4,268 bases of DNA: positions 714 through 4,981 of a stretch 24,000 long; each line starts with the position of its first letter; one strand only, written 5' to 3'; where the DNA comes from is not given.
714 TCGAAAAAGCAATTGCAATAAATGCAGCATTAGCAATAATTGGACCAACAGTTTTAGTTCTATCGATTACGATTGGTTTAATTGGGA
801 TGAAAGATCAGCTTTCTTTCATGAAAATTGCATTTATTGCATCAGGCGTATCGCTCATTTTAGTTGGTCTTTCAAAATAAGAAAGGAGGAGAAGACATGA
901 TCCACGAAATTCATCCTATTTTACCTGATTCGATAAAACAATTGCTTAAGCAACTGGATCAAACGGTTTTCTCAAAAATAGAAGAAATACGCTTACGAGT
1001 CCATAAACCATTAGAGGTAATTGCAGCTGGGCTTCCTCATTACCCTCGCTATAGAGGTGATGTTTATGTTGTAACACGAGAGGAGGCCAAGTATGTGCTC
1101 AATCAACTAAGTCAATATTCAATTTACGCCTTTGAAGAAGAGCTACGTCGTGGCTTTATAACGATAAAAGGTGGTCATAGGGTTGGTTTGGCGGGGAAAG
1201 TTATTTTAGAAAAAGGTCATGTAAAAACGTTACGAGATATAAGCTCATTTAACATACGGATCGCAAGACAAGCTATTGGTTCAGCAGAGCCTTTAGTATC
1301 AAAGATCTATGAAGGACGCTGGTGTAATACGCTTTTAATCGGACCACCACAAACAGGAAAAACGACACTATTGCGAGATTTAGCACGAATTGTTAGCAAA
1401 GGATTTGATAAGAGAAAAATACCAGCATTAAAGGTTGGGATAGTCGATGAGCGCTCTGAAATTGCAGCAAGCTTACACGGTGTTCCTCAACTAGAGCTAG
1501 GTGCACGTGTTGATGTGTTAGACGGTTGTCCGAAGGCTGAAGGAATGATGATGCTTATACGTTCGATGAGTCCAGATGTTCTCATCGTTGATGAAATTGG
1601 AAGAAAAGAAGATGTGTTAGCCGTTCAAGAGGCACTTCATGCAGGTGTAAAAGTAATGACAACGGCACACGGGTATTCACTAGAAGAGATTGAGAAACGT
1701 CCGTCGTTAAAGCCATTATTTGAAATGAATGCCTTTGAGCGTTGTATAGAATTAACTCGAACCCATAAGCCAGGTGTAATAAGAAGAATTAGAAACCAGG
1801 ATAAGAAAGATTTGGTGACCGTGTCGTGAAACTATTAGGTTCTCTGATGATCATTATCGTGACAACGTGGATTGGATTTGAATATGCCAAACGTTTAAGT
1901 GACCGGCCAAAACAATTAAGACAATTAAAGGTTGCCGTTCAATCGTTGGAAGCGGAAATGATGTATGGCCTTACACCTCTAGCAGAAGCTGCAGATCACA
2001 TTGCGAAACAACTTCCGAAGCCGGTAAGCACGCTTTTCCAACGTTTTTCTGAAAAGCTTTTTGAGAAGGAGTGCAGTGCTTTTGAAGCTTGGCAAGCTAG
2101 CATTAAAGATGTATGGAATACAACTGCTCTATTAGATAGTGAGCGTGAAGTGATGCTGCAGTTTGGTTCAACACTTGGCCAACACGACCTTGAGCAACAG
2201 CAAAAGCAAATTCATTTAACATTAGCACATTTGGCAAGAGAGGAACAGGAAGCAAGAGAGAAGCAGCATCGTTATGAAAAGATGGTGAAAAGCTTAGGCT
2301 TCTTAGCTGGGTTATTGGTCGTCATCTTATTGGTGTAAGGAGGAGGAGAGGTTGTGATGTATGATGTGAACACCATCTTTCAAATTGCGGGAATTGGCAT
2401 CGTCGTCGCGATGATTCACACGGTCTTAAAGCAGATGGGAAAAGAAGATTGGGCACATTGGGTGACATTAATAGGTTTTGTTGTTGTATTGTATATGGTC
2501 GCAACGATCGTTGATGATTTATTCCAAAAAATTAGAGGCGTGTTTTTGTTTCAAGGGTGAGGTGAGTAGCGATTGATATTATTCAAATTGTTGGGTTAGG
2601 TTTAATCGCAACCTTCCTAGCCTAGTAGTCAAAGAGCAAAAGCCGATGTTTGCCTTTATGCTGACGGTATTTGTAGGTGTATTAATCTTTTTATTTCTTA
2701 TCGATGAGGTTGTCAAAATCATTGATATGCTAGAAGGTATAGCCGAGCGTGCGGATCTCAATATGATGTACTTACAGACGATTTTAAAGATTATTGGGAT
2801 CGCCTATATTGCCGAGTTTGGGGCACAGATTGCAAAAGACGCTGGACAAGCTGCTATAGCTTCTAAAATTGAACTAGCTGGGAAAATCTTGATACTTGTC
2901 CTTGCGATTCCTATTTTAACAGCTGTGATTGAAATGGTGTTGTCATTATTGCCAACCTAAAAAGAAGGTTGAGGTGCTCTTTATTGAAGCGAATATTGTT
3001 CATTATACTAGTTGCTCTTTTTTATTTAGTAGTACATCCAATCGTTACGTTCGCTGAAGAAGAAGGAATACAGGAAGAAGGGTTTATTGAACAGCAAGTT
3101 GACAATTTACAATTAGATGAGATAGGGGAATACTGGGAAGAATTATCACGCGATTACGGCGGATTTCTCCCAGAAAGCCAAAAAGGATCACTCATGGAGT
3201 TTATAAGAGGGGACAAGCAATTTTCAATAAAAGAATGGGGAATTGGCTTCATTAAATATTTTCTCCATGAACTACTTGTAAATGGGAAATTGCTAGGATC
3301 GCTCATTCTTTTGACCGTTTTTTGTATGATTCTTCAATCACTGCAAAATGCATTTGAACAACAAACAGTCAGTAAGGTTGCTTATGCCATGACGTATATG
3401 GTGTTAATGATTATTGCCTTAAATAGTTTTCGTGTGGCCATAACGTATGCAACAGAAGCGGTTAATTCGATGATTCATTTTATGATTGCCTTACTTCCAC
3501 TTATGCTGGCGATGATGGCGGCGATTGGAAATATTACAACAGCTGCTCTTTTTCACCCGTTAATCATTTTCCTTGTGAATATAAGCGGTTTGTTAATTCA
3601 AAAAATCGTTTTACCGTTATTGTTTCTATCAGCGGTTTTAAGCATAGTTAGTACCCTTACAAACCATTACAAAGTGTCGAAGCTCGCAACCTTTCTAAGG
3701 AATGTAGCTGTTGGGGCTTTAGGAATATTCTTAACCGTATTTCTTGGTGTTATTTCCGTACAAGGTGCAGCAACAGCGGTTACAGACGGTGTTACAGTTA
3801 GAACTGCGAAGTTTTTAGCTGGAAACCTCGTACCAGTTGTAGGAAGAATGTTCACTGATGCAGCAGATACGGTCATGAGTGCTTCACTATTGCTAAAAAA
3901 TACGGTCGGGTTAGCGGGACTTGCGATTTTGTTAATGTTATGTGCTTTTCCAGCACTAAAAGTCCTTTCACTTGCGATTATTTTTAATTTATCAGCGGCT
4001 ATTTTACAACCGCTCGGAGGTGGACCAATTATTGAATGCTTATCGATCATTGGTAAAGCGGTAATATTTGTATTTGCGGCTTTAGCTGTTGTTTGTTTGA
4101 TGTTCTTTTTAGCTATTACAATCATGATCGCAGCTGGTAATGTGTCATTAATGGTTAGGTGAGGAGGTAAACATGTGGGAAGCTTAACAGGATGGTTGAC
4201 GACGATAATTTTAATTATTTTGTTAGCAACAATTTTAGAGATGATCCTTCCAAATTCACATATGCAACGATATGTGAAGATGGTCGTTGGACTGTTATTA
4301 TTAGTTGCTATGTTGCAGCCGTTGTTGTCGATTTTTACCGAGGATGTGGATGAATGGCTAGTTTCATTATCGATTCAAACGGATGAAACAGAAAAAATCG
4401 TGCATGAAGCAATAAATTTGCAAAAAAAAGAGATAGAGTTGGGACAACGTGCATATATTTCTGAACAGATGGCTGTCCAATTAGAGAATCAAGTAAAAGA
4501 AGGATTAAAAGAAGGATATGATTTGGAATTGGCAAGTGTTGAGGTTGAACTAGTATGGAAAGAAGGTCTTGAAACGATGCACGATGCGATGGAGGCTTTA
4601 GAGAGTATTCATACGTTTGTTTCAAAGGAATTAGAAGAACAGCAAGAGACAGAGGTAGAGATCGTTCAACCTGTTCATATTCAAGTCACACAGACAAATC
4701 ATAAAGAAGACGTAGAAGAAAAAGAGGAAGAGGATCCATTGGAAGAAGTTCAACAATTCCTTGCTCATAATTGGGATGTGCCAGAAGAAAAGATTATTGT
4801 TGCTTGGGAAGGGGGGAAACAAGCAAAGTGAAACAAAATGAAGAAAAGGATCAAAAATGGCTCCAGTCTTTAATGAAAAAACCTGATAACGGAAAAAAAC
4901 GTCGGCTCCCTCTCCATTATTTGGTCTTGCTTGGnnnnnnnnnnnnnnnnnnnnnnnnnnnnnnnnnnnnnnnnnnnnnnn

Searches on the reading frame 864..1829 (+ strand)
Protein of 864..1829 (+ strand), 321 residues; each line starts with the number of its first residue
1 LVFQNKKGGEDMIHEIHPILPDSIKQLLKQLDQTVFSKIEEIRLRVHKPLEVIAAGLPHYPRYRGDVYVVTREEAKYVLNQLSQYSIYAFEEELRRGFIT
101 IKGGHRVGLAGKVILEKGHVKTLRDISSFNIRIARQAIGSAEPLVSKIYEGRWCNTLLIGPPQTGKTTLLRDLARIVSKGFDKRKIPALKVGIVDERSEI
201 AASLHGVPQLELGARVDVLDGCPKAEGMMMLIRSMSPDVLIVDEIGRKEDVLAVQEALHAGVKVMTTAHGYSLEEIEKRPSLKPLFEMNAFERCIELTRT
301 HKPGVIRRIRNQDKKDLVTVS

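Call 16: search_protein_families(library=ncbifam, proteins=[window:864-1829:+], max_evalue=0.00001)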
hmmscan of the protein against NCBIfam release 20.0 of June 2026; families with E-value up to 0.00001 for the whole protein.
window:864-1829:+ (321 aa): 1 family
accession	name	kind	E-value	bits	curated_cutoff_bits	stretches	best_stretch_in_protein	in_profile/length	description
TIGR02858.1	spore_III_AA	equivalog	1.8e-119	398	281.3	1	40-311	1-271/272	stage III sporulation protein AA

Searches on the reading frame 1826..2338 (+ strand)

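Call 16: search_protein_families(library=ncbifam, proteins=[window:1826-2338:+], max_evalue=0.00001)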
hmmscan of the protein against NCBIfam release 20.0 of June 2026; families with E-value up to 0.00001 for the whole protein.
window:1826-2338:+ (170 aa): 1 family
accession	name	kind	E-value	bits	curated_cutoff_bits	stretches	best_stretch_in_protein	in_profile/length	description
TIGR02833.1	spore_III_AB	equivalog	1.1e-66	224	146.5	1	2-170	1-170/170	stage III sporulation protein SpoIIIAB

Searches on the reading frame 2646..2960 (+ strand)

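Call 16: search_protein_families(library=ncbifam, proteins=[window:2646-2960:+], max_evalue=0.00001)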
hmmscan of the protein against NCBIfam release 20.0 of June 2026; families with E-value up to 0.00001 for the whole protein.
window:2646-2960:+ (104 aa): 1 family
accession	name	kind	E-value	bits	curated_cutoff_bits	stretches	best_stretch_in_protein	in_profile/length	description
TIGR02849.1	spore_III_AD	equivalog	3.7e-38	129.9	85.6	1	2-102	1-101/101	stage III sporulation protein AD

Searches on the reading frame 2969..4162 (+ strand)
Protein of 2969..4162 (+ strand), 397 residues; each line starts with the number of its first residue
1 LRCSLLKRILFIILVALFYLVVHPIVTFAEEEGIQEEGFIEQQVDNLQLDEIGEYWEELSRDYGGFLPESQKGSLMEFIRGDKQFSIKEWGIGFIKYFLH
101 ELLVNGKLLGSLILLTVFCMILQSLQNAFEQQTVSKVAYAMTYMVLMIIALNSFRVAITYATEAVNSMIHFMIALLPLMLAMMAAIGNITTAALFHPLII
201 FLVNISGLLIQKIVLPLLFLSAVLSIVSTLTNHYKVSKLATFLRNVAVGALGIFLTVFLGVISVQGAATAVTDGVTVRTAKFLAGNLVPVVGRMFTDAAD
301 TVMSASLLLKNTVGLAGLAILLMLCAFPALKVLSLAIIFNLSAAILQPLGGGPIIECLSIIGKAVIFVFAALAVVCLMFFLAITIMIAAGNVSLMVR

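Call 16: search_protein_families(library=ncbifam, proteins=[window:2969-4162:+], max_evalue=0.00001)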
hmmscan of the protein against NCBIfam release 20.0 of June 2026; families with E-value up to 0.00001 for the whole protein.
window:2969-4162:+ (397 aa): 1 family
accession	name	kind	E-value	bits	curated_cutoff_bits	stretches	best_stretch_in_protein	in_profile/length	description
TIGR02829.1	spore_III_AE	equivalog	9.5e-148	492.5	247.45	1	6-390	1-381/381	stage III sporulation protein AE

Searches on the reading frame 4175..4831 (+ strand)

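Call 16: search_protein_families(library=ncbifam, proteins=[window:4175-4831:+], max_evalue=0.00001)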
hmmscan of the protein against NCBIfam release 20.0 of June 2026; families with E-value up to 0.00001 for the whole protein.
window:4175-4831:+ (218 aa): 1 family
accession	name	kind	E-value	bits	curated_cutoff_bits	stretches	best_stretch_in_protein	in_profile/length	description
TIGR02896.1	spore_III_AF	equivalog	1.2e-32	112.4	61.3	1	3-110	2-105/106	stage III sporulation protein AF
